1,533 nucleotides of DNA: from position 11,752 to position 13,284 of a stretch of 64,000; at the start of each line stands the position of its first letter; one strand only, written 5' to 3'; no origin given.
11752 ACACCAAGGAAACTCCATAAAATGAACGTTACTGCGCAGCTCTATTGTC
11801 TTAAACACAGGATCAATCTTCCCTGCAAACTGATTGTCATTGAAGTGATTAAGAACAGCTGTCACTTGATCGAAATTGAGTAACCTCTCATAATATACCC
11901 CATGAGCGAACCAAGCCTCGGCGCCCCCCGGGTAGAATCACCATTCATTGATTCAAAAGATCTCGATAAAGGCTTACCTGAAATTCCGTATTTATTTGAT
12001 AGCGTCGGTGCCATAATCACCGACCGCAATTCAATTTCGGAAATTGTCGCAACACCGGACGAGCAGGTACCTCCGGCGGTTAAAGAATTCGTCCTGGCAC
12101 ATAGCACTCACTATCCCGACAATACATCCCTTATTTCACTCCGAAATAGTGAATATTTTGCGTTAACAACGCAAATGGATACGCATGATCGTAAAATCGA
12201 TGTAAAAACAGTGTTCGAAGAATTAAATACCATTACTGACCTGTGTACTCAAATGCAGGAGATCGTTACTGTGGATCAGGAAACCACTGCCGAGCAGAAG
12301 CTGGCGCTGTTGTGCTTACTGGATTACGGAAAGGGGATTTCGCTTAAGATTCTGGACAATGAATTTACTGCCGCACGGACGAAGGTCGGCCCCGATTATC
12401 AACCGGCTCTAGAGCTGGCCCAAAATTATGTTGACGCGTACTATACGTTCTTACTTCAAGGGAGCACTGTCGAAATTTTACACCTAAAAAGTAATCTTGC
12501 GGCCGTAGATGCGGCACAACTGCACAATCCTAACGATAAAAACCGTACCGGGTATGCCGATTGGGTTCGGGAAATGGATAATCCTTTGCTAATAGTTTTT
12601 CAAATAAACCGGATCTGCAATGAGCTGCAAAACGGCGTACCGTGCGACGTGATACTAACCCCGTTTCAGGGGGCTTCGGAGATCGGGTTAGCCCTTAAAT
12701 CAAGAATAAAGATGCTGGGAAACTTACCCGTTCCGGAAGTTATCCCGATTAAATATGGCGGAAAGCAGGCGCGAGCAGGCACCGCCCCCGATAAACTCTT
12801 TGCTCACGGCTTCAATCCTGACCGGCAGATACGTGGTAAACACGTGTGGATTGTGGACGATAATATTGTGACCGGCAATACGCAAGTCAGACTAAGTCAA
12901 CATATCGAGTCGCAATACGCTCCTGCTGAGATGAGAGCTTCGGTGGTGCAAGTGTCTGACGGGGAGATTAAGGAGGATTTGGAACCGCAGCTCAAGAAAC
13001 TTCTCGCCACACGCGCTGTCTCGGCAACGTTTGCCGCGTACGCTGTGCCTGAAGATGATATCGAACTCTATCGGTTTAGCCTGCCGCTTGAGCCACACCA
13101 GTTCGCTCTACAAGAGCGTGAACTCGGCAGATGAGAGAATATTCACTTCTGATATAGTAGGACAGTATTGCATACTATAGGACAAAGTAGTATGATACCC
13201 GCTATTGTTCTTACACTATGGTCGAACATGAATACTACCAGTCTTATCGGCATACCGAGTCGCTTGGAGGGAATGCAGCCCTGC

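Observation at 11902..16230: Uncharacterised three-gene island: PRTase-domain fusion protein, hypothetical protein, and ABC-NBD protein with 230-aa N-terminal and 320-aa C-terminal extensions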

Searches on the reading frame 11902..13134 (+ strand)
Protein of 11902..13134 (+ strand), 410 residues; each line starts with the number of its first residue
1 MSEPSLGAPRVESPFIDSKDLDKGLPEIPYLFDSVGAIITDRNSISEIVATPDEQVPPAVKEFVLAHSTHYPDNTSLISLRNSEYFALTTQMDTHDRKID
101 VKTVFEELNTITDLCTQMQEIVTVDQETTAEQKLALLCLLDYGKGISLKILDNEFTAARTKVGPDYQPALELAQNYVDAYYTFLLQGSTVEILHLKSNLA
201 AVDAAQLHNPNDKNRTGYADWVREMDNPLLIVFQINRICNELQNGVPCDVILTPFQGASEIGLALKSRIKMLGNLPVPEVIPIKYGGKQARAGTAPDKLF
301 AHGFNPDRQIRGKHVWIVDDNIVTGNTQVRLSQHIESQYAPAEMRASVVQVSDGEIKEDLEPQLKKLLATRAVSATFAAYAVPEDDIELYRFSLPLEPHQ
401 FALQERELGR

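Call 3: search_protein_families(library=pfam, proteins=[window:11902-13134:+], max_evalue=1)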
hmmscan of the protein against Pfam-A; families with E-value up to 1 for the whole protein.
window:11902-13134:+ (410 aa): 2 families
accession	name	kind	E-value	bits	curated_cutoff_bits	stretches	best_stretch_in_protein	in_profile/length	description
PF15609.12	PRTase_2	-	0.0016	18.5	28.8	1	310-358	117-163/188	Phosphoribosyl transferase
PF00156.33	Pribosyltran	-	0.0044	16.8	26.3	1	249-345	31-119/158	Phosphoribosyl transferase domain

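Call 4: search_protein_families(library=padloc, proteins=[window:11902-13134:+], max_evalue=1)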
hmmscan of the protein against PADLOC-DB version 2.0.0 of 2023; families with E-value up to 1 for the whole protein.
window:11902-13134:+ (410 aa): 0 families

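Call 5: search_protein_families(library=ncbifam, proteins=[window:11902-13134:+], max_evalue=1)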
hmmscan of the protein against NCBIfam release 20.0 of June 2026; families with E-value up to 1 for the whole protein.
window:11902-13134:+ (410 aa): 6 families
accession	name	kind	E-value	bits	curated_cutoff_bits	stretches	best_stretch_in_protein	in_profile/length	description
NF005592.0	PRK07322.1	subfamily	0.0072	15.7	143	1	308-358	116-166/180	adenine phosphoribosyltransferase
NF002620.0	PRK02277.1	subfamily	0.018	14.7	115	1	309-347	138-176/201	orotate phosphoribosyltransferase-like protein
NF008616.0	PRK11595.1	equivalog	0.037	13.5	304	1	302-335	177-210/227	DNA utilization protein GntX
NF006605.0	PRK09162.1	equivalog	0.05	13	181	1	304-350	90-136/183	hypoxanthine-guanine phosphoribosyltransferase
TIGR01203.1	HGPRTase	equivalog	0.057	13.2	150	1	307-345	80-117/167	hypoxanthine phosphoribosyltransferase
NF004703.2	PRK06041.1-1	equivalog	0.18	10.1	570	1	149-195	125-171/525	archaellar assembly protein ArlJ/FlaJ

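Call 10: find_homologous_proteins(query=window:11902-13134:+)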
Query window:11902-13134:+ (410 aa): 3 proteins with E <= 0.001 among 8000 candidates.
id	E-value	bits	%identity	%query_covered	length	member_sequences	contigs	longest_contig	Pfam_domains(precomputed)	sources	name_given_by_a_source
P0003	4.3e-272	920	100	100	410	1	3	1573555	-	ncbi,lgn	-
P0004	6.1e-149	514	60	94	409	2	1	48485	-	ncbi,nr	ncbi:MAG: phosphoribosyltransferase [bacterium]|nr:phosphoribosyltransferase [bacterium]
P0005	1.0e-112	395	47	95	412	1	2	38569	-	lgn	-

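Call 11: find_encoding_contigs(protein=P0004, flank=10000)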
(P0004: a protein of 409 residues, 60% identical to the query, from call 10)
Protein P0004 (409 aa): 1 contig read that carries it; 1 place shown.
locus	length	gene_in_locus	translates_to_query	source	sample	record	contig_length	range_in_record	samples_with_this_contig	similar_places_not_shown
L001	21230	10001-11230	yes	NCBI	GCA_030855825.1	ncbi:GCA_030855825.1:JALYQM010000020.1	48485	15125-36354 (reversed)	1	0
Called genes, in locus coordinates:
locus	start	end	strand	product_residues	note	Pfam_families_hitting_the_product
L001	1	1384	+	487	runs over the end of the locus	PF01425:Amidase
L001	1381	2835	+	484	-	PF02934:GatB_N, PF02637:GatB_Yqey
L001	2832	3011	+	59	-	-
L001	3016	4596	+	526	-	-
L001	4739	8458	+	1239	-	PF02811:PHP, PF07733:DNA_pol3_alpha, PF17657:DNA_pol3_finger, PF14579:HHH_6, PF01336:tRNA_anti-codon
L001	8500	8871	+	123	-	PF01245:Ribosomal_L19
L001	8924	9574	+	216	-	PF01351:RNase_HII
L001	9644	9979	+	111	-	PF08378:NERD (weak), PF02021:UPF0102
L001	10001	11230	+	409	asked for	-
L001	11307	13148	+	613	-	PF00009:GTP_EFTU, PF01926:MMR_HSR1 (weak), PF22042:EF-G_D2 (weak), PF03144:GTP_EFTU_D2, PF14492:EFG_III (weak), PF00679:EFG_C, PF21018:BipA_C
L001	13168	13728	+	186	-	-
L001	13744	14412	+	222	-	PF03167:UDG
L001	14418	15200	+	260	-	PF06182:ABC2_membrane_6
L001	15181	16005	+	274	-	PF06182:ABC2_membrane_6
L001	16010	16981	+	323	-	PF00005:ABC_tran, PF13304:AAA_21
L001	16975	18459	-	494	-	PF00149:Metallophos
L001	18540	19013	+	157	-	-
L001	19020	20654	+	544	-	-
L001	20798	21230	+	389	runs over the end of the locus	PF00083:Sugar_tr (weak), PF01306:LacY_symp (faint), PF07690:MFS_1, PF12832:MFS_1_like, PF07690:MFS_1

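Call 12: find_encoding_contigs(protein=P0005, flank=10000)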
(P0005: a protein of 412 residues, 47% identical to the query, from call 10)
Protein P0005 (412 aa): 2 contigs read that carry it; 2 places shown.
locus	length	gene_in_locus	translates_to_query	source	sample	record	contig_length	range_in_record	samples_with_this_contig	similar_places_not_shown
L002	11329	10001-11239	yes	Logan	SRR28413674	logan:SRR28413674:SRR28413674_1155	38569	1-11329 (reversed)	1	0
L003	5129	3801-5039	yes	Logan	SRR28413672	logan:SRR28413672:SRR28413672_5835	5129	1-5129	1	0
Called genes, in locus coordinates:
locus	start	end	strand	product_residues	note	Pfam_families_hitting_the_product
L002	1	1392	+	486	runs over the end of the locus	PF01425:Amidase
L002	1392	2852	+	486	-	PF02934:GatB_N, PF02637:GatB_Yqey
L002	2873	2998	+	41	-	-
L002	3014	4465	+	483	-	-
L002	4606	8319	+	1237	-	PF02811:PHP, PF07733:DNA_pol3_alpha, PF17657:DNA_pol3_finger, PF14579:HHH_6, PF01336:tRNA_anti-codon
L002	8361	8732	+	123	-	PF01245:Ribosomal_L19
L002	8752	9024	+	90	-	-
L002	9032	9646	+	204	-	PF01351:RNase_HII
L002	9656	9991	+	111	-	PF08378:NERD, PF02021:UPF0102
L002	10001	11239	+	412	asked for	-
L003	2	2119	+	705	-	?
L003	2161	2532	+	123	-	PF01245:Ribosomal_L19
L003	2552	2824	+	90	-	-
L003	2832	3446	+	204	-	PF01351:RNase_HII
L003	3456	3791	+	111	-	PF08378:NERD, PF02021:UPF0102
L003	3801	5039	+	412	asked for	-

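Call 13: find_encoding_contigs(protein=P0003, flank=10000)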
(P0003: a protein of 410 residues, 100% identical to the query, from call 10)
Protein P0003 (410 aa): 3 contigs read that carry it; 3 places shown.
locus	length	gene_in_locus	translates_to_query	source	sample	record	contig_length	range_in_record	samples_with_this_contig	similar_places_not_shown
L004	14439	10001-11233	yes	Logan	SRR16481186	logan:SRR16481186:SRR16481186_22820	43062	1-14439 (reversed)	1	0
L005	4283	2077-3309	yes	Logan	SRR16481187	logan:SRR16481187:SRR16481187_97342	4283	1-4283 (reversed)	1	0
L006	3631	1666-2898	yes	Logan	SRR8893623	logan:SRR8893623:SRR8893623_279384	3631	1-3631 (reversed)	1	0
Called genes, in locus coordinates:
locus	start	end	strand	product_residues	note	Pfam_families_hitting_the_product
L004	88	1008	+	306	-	PF01435:Peptidase_M48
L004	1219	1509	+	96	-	PF02686:GatC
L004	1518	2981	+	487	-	PF01425:Amidase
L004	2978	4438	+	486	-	PF02934:GatB_N, PF02637:GatB_Yqey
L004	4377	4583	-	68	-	-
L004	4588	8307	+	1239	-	PF02811:PHP, PF07733:DNA_pol3_alpha, PF17657:DNA_pol3_finger, PF14579:HHH_6, PF01336:tRNA_anti-codon (weak)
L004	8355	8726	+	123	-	PF01245:Ribosomal_L19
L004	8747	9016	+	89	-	-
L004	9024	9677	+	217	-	PF01351:RNase_HII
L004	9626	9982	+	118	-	PF08378:NERD (weak), PF02021:UPF0102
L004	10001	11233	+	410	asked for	-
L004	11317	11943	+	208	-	-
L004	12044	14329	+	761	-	-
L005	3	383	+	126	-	?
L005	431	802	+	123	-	PF01245:Ribosomal_L19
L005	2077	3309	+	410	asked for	-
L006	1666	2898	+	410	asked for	-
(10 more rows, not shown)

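Call 17: find_related_loci(query=A1, collection=genome_contigs, flank=10000)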
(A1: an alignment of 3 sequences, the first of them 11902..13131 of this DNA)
Query A1 (410 aa) in genome_contigs; peptide patterns used: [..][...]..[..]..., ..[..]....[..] (x = any residue, [..] = any of these).
111 stretches matched a pattern; 1 encode a relative of the query (tblastn E <= 1e-3); 1 distinct loci.
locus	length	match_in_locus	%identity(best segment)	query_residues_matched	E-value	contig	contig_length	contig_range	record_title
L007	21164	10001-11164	60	12-398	3e-159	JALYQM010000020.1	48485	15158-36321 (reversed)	MAG: bacterium isolate MDV bin63 SD1454-56_k127_1333185, whole genome shotgun sequence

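Call 28: search_solved_structures(query=A1, max_evalue=1, show_alignments=2)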
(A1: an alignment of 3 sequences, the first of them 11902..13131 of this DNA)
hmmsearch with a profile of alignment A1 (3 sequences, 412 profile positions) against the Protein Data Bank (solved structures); distinct sequences matched with E-value up to 1: 14.
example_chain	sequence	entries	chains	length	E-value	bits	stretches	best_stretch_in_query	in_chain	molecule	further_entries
7scr_A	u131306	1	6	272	0.0024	19.9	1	309-371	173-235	Hypoxanthine-guanine phosphoribosyltransferase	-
6aqo_A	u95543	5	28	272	0.0024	19.9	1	309-371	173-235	Hypoxanthine-guanine phosphoribosyltransferase | Hypoxanthine-guanine phosphoribosyltransferase, putative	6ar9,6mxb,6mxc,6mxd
2qin_A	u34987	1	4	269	0.14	14.1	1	246-294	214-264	Metallo-beta-lactamase L1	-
2qjs_A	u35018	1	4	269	0.14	14.1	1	246-294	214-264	Metallo-beta-lactamase L1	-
1sml_A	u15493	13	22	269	0.14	14.1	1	246-294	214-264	PROTEIN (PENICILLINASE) | Metallo-beta-lactamase L1 | Metallo-beta-lactamase L1 type 3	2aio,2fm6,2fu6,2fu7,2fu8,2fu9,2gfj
2jbh_A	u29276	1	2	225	0.14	14.1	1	233-353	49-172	PHOSPHORIBOSYLTRANSFERASE DOMAIN-CONTAINING PROTEIN 1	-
5evb_A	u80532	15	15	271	0.14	14.1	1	246-294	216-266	Metallo-beta-lactamase L1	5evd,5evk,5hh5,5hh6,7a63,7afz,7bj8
8hxi_A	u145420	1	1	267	0.15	14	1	246-294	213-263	Metallo-beta-lactamase L1 type 3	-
8hxe_A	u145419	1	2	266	0.17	13.9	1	246-294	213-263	Metallo-beta-lactamase L1 type 3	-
8hxi_B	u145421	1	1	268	0.17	13.9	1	246-294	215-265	Metallo-beta-lactamase L1 type 3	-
8fwy_A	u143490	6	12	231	0.28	13.2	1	296-352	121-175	Hypoxanthine-guanine phosphoribosyltransferase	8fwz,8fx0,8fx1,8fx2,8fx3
1cjb_A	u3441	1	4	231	0.49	12.3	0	309-337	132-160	PROTEIN (HYPOXANTHINE-GUANINE PHOSPHORIBOSYLTRANSFERASE)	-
3ozf_A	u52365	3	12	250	0.6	12.1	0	309-337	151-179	Hypoxanthine-guanine-xanthine phosphoribosyltransferase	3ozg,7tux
4qri_A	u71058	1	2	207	0.74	11.8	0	278-347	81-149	Hypoxanthine-guanine-xanthine phosphoribosyltransferase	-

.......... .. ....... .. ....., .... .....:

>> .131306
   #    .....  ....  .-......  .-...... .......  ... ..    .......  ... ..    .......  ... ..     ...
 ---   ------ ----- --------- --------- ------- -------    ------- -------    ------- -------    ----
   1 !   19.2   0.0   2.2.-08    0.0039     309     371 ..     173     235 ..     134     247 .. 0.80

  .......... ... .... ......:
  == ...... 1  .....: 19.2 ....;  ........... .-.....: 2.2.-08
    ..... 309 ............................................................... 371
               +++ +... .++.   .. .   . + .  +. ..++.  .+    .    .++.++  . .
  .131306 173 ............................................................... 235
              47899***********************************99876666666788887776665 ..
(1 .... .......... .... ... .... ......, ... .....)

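Call 32: predict_structure(alignment_id=A1)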
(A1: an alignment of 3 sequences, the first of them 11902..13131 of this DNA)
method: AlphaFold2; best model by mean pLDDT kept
length: 410 residues; sequences in the alignment: 3
mean_pLDDT: 66.7   pTM: 0.75
mean pLDDT of the five models: 66.7, 65.1, 65.0, 57.9, 45.9
residues with pLDDT >= 90: 66; 70-90: 152; 50-70: 74; < 50: 118
segments of 3 or more residues with pLDDT < 50: 1-22, 83-97, 210-224, 322-325, 349-410
pLDDT, mean of each block of 10 residues (from residue 1): 30 36 60 71 91 93 86 73 43 42 82 91 77 91 84 67 73 91 80 82 69 40 57 80 89 71 89 88 65 61 77 84 55 83 70 33 37 32 32 44 38
secondary structure, 60 per line:
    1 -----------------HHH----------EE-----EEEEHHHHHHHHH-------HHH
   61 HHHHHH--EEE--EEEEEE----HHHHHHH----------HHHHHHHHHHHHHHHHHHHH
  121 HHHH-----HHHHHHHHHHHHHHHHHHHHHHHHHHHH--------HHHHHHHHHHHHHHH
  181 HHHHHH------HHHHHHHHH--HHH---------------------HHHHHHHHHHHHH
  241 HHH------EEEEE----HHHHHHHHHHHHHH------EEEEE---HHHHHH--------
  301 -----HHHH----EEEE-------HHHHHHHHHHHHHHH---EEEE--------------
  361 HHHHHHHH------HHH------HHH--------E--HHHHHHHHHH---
elements in order: E38-41 H42-50 H58-66 E69-71 E74-79 H84-90 H101-124 H130-157 H166-186 H193-201 H228-243 E250-254 H259-272 E279-283 H287-292 H306-309 E314-317 H325-339 E343-346 H361-368 H398-407

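Call 37: search_protein_families(library=phrogs, proteins=[window:11902-13134:+], max_evalue=1)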
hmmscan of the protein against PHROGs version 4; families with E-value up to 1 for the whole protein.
window:11902-13134:+ (410 aa): 1 family
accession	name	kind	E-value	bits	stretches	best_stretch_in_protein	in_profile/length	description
phrog_36147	-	unknown function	0.023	15.6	1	293-312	10-29/43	-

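Call 63: find_related_loci(query=A1, collection=viral_contigs, flank=8000)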
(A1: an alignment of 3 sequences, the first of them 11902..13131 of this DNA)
Query A1 (410 aa) in viral_contigs; peptide patterns used: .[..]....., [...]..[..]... (x = any residue, [..] = any of these).
189 stretches matched a pattern, but none encodes a relative of the query by tblastn (E <= 1e-3).

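Call 66: fold_search(model_id=the predicted structure, library=viral)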
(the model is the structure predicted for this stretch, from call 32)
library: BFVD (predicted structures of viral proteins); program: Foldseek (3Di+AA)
matches with E <= 10: 526; with E <= 0.001: 0
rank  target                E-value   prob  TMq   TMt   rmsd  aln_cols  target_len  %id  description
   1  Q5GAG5                1.5e-02  0.33  0.17  0.18  21.1       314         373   10  Uncharacterized protein [Grouper iridovirus]
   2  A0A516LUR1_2          2.6e-02  0.25  0.15  0.07  22.3       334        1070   11  (no name in the UniProt tables at hand)
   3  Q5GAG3                2.9e-02  0.25  0.15  0.15  19.1       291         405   13  Uncharacterized protein [Grouper iridovirus]
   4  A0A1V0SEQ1            3.6e-02  0.98  0.20  0.31   5.4       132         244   17  Phosphoribosyl transferase domain protein [Hokovirus HKV1]
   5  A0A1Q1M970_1          7.7e-02  0.25  0.18  0.07  16.4       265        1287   11  Replicase [Agaricus bisporus virus 6]
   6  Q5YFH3                8.6e-02  0.33  0.18  0.19  19.4       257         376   11  Uncharacterized protein [Singapore grouper iridovirus]
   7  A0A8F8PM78            9.6e-02  0.08  0.13  0.06  25.9       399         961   12  AAA-ATPase, SpoVK/Ycf46/Vps4 family [Clandestinovirus]
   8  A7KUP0                1.0e-01  0.16  0.14  0.10  15.8       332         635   13  (no name in the UniProt tables at hand)
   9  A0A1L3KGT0            1.0e-01  0.14  0.15  0.09  28.9       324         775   10  (no name in the UniProt tables at hand)
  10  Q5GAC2                1.1e-01  0.14  0.14  0.16  18.3       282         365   11  Uncharacterized protein [Grouper iridovirus]
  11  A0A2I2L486            1.3e-01  0.10  0.13  0.16  15.3       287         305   11  SAM-dependent methyltransferase [Orpheovirus IHUMI-LCC2]
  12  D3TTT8                1.6e-01  0.21  0.17  0.19  17.1       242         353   12  Uncharacterized protein [Epizootic haematopoietic necrosis virus]
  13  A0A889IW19            1.7e-01  0.12  0.16  0.11  15.4       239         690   12  Transactivator [Otarine gammaherpesvirus 4]
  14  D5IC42                1.9e-01  0.11  0.16  0.14  17.7       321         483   12  Polyprotein 1 (Fragment) [Bean pod mottle virus]
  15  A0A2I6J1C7            2.0e-01  0.35  0.18  0.26  16.2       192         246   11  Early gene transcription factor VETF 70 kDa small subunit [Vaccinia virus]
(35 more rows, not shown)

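Call 72: find_related_loci(query=A1, collection=metagenome_contigs, flank=8000)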
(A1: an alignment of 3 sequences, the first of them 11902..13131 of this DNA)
Query A1 (410 aa) in metagenome_contigs; peptide patterns used: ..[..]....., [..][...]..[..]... (x = any residue, [..] = any of these).
244 stretches matched a pattern, but none encodes a relative of the query by tblastn (E <= 1e-3).
